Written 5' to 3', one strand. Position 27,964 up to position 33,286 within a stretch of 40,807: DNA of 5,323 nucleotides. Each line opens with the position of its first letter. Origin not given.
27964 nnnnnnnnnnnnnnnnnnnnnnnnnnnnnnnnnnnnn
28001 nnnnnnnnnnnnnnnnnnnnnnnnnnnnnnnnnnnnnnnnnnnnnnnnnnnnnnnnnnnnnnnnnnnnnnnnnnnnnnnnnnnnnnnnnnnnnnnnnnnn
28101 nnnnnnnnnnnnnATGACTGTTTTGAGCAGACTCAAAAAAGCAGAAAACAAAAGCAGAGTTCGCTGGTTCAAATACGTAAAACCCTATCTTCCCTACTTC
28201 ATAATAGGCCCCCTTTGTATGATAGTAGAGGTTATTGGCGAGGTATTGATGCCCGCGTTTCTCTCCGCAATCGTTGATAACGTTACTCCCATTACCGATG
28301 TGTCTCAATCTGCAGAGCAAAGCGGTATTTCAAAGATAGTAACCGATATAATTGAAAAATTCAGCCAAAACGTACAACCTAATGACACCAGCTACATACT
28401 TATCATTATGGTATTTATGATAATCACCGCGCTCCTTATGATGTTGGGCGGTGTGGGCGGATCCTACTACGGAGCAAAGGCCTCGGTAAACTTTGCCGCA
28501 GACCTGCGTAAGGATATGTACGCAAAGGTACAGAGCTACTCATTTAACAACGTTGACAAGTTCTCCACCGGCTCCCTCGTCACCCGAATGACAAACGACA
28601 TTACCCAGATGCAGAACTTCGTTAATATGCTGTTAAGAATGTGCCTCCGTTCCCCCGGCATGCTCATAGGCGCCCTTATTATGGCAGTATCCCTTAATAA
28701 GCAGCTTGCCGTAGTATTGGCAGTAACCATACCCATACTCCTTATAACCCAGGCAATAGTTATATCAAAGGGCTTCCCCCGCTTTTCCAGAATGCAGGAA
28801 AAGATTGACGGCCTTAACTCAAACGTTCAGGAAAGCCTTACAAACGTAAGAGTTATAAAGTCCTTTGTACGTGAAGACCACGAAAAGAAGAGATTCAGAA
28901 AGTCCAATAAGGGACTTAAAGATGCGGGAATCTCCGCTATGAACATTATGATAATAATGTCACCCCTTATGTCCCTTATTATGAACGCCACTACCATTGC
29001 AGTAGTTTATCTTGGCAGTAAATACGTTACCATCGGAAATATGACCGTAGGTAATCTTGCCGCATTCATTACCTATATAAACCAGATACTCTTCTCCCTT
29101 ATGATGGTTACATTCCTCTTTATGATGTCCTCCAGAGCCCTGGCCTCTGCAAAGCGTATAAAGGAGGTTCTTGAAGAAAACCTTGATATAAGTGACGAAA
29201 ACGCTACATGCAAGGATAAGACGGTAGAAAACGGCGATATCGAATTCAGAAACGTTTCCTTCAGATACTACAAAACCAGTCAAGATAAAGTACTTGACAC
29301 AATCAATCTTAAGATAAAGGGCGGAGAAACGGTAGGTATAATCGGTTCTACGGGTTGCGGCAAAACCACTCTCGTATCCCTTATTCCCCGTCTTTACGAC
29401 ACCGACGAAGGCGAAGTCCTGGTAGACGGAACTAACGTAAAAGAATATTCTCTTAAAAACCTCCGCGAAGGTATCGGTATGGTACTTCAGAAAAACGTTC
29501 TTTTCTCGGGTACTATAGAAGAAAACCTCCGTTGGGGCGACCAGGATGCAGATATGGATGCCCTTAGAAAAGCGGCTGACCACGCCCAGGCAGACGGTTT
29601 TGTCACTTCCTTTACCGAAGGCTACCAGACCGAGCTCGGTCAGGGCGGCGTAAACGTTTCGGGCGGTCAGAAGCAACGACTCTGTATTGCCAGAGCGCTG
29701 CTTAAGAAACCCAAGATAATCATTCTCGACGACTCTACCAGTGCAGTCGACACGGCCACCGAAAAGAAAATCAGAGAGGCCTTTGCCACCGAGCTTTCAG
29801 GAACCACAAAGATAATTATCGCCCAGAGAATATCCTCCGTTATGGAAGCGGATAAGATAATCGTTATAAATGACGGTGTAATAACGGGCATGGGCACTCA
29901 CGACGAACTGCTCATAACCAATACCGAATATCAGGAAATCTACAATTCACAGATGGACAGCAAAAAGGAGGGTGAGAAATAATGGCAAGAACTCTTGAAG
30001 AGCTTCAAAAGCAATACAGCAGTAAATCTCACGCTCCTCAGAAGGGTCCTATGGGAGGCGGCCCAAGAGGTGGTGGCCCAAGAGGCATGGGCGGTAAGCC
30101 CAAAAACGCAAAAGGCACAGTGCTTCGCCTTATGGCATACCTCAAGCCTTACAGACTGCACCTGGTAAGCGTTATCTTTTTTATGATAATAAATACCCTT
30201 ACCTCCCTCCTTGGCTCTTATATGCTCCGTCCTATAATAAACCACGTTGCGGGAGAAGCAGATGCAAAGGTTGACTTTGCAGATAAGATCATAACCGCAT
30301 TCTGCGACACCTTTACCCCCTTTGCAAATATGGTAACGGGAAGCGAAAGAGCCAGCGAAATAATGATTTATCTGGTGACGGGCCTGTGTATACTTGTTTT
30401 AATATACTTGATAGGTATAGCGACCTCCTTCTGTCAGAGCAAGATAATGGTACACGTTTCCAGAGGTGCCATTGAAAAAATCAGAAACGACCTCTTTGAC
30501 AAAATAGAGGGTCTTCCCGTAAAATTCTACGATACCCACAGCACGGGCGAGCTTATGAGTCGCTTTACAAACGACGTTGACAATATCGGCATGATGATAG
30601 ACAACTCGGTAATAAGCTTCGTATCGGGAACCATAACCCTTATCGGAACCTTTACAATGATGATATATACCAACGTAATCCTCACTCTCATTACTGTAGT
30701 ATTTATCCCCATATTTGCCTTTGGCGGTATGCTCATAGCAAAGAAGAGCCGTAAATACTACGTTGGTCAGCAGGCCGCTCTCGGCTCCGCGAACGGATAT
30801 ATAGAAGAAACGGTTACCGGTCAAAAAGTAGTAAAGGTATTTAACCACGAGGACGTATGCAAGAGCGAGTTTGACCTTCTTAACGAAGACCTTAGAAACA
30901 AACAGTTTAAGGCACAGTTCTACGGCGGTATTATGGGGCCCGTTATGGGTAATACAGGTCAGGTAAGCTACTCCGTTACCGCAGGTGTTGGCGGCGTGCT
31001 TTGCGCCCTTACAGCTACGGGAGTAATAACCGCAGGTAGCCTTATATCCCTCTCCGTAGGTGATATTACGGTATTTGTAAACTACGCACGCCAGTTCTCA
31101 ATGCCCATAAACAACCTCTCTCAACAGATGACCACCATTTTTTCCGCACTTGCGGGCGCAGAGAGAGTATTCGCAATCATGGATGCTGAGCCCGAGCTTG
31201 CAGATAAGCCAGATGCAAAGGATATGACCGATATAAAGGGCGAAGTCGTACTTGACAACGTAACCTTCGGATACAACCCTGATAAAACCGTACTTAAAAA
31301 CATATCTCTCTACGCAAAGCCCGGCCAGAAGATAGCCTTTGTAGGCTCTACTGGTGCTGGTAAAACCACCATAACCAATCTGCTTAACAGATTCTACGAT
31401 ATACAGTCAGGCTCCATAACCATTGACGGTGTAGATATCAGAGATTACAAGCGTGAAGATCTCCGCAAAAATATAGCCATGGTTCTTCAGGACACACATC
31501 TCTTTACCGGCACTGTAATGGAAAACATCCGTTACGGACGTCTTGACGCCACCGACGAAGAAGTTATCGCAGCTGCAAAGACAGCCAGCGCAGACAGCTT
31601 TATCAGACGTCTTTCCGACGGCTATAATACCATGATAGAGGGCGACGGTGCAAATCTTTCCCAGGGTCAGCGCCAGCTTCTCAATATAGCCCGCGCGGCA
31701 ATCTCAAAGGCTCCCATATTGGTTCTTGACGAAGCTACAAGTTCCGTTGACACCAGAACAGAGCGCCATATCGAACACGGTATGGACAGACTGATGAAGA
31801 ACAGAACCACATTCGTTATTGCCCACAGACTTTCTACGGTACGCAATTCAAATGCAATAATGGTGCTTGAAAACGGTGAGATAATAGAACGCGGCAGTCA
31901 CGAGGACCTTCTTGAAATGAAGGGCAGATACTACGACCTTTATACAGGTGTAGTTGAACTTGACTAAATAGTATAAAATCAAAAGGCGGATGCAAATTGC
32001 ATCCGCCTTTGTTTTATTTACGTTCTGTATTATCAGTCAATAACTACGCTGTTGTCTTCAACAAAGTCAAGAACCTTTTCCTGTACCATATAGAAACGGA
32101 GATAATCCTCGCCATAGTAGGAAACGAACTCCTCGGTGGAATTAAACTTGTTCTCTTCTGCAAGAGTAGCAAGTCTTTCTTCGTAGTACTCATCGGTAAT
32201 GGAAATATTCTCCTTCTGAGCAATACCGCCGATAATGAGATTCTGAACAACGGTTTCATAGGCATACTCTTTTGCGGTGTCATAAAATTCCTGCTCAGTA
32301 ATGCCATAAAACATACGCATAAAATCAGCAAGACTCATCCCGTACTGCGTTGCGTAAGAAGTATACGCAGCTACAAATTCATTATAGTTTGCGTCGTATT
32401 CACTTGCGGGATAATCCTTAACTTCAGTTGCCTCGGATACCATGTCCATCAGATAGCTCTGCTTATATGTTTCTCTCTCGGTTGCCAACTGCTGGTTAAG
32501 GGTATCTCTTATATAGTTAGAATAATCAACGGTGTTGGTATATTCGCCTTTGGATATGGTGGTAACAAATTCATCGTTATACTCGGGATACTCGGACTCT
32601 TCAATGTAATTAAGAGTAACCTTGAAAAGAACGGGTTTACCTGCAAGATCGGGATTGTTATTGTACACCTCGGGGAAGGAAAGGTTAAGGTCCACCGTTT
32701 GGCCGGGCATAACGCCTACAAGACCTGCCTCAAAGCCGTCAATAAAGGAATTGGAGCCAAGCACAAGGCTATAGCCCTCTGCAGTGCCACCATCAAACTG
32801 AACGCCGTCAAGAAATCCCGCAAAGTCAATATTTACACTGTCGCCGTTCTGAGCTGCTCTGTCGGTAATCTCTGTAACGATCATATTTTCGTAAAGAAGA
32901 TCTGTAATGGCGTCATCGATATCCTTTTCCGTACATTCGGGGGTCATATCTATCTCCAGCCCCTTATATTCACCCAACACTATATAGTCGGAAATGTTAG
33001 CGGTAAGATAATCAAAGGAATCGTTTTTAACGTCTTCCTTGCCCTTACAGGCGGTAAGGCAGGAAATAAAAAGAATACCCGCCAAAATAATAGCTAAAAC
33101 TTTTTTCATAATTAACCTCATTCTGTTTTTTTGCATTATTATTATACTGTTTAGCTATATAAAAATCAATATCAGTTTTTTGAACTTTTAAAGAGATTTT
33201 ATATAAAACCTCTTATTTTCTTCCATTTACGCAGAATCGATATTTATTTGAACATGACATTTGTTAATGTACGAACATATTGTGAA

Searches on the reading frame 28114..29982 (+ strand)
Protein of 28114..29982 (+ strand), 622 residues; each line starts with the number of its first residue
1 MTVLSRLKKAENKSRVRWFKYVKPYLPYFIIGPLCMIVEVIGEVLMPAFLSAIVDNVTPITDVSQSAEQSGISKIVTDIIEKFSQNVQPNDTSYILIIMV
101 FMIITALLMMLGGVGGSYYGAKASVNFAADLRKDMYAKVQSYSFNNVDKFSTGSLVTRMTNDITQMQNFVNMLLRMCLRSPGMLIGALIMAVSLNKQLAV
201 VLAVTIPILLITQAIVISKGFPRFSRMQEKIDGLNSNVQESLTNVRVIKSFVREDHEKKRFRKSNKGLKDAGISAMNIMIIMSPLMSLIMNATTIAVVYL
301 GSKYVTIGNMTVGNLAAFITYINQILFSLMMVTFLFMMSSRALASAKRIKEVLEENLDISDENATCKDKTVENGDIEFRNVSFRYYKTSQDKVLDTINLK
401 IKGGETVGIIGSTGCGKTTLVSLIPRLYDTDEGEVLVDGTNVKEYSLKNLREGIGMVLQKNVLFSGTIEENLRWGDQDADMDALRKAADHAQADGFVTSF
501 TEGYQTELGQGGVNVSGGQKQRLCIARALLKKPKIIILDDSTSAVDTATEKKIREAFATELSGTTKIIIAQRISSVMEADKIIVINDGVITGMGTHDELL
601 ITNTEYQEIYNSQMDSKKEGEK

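Call 18: search_protein_families(library=pfam, proteins=[window:28114-29982:+], max_evalue=0.001)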
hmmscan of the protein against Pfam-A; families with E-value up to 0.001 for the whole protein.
window:28114-29982:+ (622 aa): 2 families
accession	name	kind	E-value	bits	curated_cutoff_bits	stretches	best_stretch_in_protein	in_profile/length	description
PF00664.28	ABC_membrane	-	7.1e-48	164.1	28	1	29-328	1-273/274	ABC transporter transmembrane region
PF00005.33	ABC_tran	-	2.5e-32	112.7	25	1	394-543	1-137/137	ABC transporter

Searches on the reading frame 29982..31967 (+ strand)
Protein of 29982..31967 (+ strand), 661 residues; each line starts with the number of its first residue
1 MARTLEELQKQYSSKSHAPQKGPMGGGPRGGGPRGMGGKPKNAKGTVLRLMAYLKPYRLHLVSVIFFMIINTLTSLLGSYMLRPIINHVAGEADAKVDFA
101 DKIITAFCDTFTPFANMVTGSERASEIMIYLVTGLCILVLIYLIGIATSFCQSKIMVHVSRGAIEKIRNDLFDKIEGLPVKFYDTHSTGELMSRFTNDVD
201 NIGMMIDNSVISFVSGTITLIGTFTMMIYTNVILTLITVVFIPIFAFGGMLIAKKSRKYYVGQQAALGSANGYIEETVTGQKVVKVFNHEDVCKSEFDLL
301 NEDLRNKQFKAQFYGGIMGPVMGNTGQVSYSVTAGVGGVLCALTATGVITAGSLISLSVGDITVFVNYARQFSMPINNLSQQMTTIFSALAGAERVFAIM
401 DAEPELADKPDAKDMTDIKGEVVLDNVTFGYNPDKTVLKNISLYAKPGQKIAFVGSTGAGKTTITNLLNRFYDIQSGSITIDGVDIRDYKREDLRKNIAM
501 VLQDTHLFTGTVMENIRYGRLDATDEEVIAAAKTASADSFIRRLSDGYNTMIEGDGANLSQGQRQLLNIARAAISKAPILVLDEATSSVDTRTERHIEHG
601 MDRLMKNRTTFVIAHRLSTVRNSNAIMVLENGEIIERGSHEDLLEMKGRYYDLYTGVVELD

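Call 18: search_protein_families(library=pfam, proteins=[window:29982-31967:+], max_evalue=0.001)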
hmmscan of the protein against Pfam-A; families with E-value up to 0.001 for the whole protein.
window:29982-31967:+ (661 aa): 5 families
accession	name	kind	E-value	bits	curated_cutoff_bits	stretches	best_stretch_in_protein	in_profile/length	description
PF00664.28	ABC_membrane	-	1e-46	160.3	28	1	64-375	4-273/274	ABC transporter transmembrane region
PF00005.33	ABC_tran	-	1e-31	110.8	25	1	438-587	1-137/137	ABC transporter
PF02463.25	SMC_N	-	1.1e-05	25.4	40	1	295-627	135-209/220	RecF/RecN/SMC N terminal domain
PF06414.18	Zeta_toxin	-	0.0005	20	22.3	1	453-548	21-122/199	Zeta toxin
PF13401.12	AAA_22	-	0.00098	19.9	27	0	451-585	8-93/130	AAA domain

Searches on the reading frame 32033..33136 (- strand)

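Call 18: search_protein_families(library=pfam, proteins=[window:32033-33136:-], max_evalue=0.001)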
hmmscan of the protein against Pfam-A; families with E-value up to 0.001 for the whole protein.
window:32033-33136:- (367 aa): 2 families
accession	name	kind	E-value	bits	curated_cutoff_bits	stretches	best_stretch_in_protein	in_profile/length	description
PF05698.19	Trigger_C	-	1.6e-17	64.4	22.7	1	206-359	6-160/162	Bacterial trigger factor protein (TF) C-terminus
PF00254.34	FKBP_C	-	4.4e-14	53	21.1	1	92-175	2-93/94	FKBP-type peptidyl-prolyl cis-trans isomerase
